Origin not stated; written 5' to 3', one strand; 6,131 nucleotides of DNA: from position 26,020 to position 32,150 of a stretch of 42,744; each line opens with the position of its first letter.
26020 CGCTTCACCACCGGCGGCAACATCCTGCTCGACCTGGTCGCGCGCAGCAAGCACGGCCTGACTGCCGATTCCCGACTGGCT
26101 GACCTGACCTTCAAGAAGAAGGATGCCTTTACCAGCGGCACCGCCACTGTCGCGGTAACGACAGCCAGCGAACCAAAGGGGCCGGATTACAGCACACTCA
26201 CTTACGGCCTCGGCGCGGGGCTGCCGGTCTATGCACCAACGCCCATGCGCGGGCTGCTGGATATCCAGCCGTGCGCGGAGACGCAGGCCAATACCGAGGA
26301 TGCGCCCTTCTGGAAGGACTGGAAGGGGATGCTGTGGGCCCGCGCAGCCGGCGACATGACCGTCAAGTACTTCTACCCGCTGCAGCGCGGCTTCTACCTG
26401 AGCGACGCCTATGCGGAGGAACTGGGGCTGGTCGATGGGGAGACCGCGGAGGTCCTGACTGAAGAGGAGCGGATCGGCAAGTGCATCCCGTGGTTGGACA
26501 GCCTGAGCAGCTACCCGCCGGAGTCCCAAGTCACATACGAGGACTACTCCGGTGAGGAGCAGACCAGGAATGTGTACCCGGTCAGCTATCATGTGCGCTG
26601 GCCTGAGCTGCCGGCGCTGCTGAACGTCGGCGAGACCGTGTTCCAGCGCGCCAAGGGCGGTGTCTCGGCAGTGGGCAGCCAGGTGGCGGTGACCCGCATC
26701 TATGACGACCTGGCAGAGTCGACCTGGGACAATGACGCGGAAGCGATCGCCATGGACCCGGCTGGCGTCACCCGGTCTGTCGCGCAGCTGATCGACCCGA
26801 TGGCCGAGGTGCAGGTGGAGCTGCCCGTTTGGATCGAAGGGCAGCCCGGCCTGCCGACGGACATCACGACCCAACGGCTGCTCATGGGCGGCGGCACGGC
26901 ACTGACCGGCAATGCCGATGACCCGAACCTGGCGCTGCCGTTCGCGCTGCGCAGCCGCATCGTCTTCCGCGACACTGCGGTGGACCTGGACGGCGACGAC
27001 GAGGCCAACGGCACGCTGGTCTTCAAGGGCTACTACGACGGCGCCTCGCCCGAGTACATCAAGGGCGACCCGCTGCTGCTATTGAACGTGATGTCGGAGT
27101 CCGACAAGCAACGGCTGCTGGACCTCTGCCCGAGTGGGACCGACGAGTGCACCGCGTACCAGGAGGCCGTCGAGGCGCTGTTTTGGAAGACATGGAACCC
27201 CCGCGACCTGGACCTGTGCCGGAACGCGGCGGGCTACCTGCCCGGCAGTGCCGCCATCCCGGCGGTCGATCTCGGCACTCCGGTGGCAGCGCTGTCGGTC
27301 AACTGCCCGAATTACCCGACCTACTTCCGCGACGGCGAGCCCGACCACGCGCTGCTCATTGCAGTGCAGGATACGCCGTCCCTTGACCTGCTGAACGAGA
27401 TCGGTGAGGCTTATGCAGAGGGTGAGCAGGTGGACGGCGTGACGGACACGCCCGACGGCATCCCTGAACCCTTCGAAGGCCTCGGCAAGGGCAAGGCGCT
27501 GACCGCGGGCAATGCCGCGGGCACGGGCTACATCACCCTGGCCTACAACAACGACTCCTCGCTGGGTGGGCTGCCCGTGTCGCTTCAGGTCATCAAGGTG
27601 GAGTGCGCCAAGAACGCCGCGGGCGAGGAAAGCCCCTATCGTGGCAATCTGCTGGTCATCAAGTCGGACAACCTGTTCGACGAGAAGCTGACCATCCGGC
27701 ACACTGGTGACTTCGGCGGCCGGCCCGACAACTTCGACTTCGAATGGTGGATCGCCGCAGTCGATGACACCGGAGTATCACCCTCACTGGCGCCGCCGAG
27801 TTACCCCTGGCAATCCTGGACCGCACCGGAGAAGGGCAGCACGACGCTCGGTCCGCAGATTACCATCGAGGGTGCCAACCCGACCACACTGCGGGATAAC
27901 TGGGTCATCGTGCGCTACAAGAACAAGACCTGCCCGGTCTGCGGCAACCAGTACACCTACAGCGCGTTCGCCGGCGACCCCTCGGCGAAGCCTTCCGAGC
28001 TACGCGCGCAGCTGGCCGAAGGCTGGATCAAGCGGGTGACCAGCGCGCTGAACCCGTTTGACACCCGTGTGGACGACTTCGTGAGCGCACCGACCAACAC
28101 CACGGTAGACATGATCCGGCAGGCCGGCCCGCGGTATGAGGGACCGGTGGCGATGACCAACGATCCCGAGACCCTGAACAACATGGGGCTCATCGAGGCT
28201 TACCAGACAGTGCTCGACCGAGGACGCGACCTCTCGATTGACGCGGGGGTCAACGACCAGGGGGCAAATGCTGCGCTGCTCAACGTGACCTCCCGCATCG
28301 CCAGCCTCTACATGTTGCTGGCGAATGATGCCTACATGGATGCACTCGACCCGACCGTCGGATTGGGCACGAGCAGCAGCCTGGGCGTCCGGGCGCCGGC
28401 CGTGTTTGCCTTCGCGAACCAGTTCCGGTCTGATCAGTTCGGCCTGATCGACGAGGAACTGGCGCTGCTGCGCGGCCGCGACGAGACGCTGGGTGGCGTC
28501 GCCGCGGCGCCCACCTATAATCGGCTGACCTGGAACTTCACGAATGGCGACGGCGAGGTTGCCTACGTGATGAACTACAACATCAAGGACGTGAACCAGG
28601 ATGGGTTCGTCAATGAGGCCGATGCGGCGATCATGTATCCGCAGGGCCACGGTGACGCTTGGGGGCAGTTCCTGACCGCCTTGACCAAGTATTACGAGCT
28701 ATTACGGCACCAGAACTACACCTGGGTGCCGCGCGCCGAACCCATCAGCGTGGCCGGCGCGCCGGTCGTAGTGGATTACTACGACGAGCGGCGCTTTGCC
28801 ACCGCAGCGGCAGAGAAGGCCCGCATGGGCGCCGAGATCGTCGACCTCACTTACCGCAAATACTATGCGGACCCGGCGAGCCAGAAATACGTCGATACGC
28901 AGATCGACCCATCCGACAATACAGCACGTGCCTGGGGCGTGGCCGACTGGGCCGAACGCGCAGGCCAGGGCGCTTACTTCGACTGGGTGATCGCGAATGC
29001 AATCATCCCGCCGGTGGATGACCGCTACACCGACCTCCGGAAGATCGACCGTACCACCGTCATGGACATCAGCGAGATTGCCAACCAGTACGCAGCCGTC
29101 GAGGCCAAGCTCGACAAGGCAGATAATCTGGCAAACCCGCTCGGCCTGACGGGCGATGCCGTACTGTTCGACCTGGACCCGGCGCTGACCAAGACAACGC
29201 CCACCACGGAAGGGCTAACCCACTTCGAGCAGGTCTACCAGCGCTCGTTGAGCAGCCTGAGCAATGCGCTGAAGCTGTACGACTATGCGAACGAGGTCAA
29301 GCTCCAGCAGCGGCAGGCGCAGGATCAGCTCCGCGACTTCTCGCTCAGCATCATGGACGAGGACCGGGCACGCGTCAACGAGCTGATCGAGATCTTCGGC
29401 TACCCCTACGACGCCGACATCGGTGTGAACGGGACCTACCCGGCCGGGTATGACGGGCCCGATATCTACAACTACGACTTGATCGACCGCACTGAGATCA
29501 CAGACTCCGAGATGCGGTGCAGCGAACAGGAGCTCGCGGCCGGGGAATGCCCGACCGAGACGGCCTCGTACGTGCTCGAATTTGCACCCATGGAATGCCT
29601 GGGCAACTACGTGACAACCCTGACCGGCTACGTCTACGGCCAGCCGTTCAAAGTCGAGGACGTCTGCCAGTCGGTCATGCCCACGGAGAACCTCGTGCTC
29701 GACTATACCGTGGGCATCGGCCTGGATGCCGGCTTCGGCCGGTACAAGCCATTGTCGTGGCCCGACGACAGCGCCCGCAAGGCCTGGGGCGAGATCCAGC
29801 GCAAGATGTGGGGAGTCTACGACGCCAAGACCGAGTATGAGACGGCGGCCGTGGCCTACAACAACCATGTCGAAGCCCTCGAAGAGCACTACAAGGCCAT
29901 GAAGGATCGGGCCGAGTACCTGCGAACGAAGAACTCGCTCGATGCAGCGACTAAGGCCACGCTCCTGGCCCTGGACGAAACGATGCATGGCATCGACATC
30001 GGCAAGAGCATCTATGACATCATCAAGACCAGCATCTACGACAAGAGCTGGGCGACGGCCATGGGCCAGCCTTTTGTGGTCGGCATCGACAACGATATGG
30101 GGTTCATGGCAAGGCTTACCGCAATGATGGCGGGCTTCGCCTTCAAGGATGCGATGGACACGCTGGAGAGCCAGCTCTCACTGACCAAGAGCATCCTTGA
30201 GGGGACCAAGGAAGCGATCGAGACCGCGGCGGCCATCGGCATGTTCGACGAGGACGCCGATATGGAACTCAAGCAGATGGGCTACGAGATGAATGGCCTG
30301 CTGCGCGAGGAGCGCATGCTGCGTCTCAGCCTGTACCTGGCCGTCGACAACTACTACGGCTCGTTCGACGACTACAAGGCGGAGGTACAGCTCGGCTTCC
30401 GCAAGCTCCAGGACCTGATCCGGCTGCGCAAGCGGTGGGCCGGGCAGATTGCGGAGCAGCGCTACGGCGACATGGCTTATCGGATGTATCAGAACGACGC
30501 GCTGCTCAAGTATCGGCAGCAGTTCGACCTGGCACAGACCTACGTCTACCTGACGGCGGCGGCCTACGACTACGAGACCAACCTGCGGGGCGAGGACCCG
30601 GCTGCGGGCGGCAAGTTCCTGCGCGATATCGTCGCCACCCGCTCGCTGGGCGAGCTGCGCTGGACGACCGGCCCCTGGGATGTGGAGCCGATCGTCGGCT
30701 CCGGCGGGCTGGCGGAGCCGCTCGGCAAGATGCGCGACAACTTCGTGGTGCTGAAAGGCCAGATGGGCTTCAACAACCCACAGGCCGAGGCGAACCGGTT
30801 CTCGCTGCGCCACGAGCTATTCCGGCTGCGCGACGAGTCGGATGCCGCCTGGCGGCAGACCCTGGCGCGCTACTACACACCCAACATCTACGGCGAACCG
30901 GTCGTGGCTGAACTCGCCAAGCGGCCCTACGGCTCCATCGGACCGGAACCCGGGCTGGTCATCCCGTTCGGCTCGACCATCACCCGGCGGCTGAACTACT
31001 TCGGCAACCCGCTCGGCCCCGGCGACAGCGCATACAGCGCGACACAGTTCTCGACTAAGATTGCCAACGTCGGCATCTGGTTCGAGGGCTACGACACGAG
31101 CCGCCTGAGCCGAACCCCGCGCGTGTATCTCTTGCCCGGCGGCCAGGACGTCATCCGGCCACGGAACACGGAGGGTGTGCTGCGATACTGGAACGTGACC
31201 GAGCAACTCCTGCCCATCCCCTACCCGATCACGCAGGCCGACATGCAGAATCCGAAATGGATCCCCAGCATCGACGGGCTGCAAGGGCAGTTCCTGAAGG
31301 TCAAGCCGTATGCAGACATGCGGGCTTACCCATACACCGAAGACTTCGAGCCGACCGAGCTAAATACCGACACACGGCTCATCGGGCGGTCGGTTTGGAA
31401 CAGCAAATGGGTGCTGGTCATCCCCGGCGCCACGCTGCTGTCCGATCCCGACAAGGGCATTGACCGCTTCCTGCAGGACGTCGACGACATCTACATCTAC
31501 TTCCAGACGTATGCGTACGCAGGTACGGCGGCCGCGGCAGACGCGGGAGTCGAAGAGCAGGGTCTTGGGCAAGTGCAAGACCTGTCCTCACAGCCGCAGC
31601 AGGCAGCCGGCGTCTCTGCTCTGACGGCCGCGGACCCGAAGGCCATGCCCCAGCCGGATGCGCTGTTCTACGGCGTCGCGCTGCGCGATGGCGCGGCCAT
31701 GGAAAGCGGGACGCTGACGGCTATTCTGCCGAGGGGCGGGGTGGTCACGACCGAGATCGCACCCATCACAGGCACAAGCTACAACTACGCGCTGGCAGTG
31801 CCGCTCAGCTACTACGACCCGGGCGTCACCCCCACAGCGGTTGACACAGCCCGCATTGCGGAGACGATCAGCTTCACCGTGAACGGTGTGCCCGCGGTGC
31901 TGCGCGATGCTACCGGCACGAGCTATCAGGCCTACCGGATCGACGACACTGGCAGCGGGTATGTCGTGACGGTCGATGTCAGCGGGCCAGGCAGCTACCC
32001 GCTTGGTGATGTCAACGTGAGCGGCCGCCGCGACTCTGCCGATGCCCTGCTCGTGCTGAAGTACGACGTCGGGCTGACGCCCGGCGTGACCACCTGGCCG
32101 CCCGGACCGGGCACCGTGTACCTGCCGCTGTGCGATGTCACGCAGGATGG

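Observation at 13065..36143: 23-kb five-gene cluster encoding a non-cellulosomal cohesin-dockerin surface assembly around a ~5,400-aa protein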

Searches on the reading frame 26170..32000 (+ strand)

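Call 16: search_solved_structures(query=window:26170-32000:+, max_evalue=10, show_alignments=2)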
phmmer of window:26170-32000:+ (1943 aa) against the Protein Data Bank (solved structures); distinct sequences matched with E-value up to 10: 0.

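Call 56: search_solved_structures(query=A6, max_evalue=10, show_alignments=2)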
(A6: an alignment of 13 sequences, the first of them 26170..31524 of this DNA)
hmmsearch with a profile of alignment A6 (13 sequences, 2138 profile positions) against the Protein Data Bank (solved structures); distinct sequences matched with E-value up to 10: 7.
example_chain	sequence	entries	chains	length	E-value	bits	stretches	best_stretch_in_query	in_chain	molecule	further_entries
8qyk_A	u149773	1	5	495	0.16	12.1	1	1562-1659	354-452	Anti-phage defense ZorAB system ZorA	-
5vo5_A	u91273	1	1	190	0.38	10.9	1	1674-1751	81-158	Coiled-coil and C2 domain-containing protein 1-like,GH13992p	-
2xzr_A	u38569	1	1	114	0.83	9.8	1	1583-1671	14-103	IMMUNOGLOBULIN-BINDING PROTEIN EIBD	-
3cl3_D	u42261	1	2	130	1.4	9.1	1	1562-1657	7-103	NF-kappa-B essential modulator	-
6tik_C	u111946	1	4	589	1.6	8.8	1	1560-1739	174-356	Capsid protein,Putative adhesin/invasin,Capsid protein,Factor H-binding protein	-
4xa3_A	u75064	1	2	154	1.6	8.8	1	1572-1656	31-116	Gp7-MYH7(1361-1425)-Eb1 chimera protein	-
8oyv_A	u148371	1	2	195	2.8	8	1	1590-1680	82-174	De novo designed soluble Claudin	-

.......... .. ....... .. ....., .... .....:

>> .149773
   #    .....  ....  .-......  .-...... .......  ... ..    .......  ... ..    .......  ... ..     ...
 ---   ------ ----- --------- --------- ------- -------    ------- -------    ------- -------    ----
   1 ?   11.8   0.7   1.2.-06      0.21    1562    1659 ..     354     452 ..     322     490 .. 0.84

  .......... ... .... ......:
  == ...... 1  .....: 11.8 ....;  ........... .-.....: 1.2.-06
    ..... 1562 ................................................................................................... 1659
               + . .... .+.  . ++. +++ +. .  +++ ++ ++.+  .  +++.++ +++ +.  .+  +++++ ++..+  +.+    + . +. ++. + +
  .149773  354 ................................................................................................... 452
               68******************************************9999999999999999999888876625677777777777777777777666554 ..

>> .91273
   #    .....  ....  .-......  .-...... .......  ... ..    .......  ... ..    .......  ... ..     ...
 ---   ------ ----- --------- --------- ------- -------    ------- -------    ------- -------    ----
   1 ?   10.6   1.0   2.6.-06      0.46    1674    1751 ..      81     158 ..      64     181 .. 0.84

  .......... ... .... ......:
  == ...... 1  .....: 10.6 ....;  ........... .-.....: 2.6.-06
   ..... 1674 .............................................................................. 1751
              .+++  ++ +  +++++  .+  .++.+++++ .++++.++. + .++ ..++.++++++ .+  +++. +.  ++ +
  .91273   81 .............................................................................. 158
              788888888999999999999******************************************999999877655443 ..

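Call 89: find_related_loci(query=A6, collection=genome_contigs, flank=10000)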
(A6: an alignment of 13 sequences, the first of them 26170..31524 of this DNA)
Query A6 (1785 aa) in genome_contigs; peptide patterns used: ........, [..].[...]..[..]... (x = any residue, [..] = any of these).
599 stretches matched a pattern (row limit reached: there are more); 574 encode a relative of the query (tblastn E <= 1e-3); the best 80 are kept; 79 distinct loci.
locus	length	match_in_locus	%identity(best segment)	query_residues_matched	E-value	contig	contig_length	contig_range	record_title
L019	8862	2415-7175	63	158-1779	0e+0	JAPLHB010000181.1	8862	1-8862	MAG: Chloroflexota bacterium isolate LacPavin_0920_WC70_MAG_64_18 LacPavin_0920_WC70_scaffold_770452, whole genome shotg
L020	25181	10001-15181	59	4-1785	0e+0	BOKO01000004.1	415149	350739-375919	MAG: Chloroflexota bacterium BroJett021 DNA, sequence04, whole genome shotgun sequence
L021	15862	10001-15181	59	4-1785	0e+0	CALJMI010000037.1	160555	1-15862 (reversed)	MAG: uncultured Caldilinea sp. isolate N1_Bin_METABAT__52_1 genome assembly, contig: c_000000577217, whole genome shotgu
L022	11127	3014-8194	59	4-1785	0e+0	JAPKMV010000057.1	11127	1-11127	MAG: Caldilineaceae bacterium isolate RH38 NODE_57_length_11127_cov_1.316018:GC=0.668, whole genome shotgun sequence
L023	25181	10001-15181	60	4-1785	0e+0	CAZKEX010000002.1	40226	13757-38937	MAG TPA_asm: uncultured Caldilineaceae bacterium isolate binchicken_co157_829 genome assembly, contig: NODE_1893_length_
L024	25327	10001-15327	62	6-1785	0e+0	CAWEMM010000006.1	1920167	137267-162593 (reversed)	MAG: uncultured Chloroflexia bacterium isolate MFD02979.bin.2.155 genome assembly, contig: contig_22357, whole genome sh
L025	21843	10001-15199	64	4-1779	0e+0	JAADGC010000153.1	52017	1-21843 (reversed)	MAG: Chloroflexota bacterium isolate M_MetaBat97 contig-127_514, whole genome shotgun sequence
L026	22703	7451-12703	63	1-1779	0e+0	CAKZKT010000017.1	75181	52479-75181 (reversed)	MAG TPA_asm: uncultured Anaerolineae bacterium isolate SRR5214706_bin.5_CONCOCT_v1.1_MAG genome assembly, contig: ERZ174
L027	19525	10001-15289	64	4-1785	0e+0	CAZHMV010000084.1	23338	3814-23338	MAG TPA_asm: uncultured Anaerolineales bacterium isolate binchicken_co172_219 genome assembly, contig: NODE_1631_length_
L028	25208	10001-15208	54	4-1785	0e+0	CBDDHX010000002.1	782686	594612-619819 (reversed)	MAG: Caldilineaceae bacterium isolate 9736b05d-4052-4238-9011-8c8baa34df0f genome assembly, contig: contig_2, whole geno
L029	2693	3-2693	65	450-1350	0e+0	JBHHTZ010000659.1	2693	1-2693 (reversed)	MAG: Anaerolineae bacterium isolate S.6.sp3_bin.4 NODE_10210_length_2693_cov_4.429871, whole genome shotgun sequence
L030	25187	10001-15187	40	4-1785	0e+0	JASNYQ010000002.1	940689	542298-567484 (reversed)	MAG: Thermoanaerobaculia bacterium isolate ACID-4 HKU-EGSB-ACID-4_2, whole genome shotgun sequence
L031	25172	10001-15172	39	4-1785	0e+0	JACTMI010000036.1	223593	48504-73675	MAG: Acidobacteria bacterium isolate BJ1 scaffold_177, whole genome shotgun sequence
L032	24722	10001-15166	40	4-1785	0e+0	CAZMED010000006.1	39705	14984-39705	MAG TPA_asm: uncultured Thermoanaerobaculia bacterium isolate binchicken_co176_97 genome assembly, contig: NODE_343_leng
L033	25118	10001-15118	39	4-1785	0e+0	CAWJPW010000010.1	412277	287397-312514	MAG: uncultured Acidobacteriota bacterium isolate MFD02923.bin.1.132 genome assembly, contig: contig_8456, whole genome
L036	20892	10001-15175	38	1-1785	0e+0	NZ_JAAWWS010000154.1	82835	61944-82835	Wenzhouxiangella sp. XN79A 1122, whole genome shotgun sequence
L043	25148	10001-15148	38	4-1785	0e+0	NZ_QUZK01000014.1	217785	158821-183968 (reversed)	Wenzhouxiangella sediminis strain XDB06 335, whole genome shotgun sequence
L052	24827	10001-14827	38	9-1785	0e+0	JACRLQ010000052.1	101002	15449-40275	MAG: Nitrospirae bacterium isolate NC_groundwater_1885_Pr3_B-0.1um_52_11 SR2-18-B1_coassembly_165634, whole genome shotg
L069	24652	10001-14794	40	9-1785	0e+0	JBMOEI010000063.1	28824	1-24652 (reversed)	MAG: Desulfuromonadaceae bacterium isolate Deming_bin.100 contig3586, whole genome shotgun sequence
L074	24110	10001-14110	40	421-1785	0e+0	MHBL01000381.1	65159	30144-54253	MAG: Lentisphaerae bacterium RIFOXYA12_64_32 RifOxyA12_Lentisphaerae_64_32_updatedv2_441, whole genome shotgun sequence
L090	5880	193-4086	40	443-1785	0e+0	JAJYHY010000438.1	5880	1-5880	MAG: bacterium isolate DBS2-1.bin101 NODE_27742_length_5880_cov_1.387276, whole genome shotgun sequence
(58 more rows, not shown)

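Call 99: search_protein_families(library=pfam, proteins=[L090:4115-5878:+, L020:15341-17314:+], max_evalue=0.01)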
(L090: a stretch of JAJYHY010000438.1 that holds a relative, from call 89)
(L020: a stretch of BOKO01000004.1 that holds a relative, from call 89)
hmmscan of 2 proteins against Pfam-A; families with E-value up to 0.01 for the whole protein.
L090:4115-5878:+ (588 aa): 1 family
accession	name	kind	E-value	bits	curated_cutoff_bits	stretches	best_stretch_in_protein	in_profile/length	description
PF03527.20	RHS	-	0.0042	17.4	27.9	1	347-369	1-23/38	RHS protein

L020:15341-17314:+ (658 aa): 1 family
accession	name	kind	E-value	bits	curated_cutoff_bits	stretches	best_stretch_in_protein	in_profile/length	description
PF00963.24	Cohesin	-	0.00028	21.6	24.1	1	273-361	3-101/139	Cohesin domain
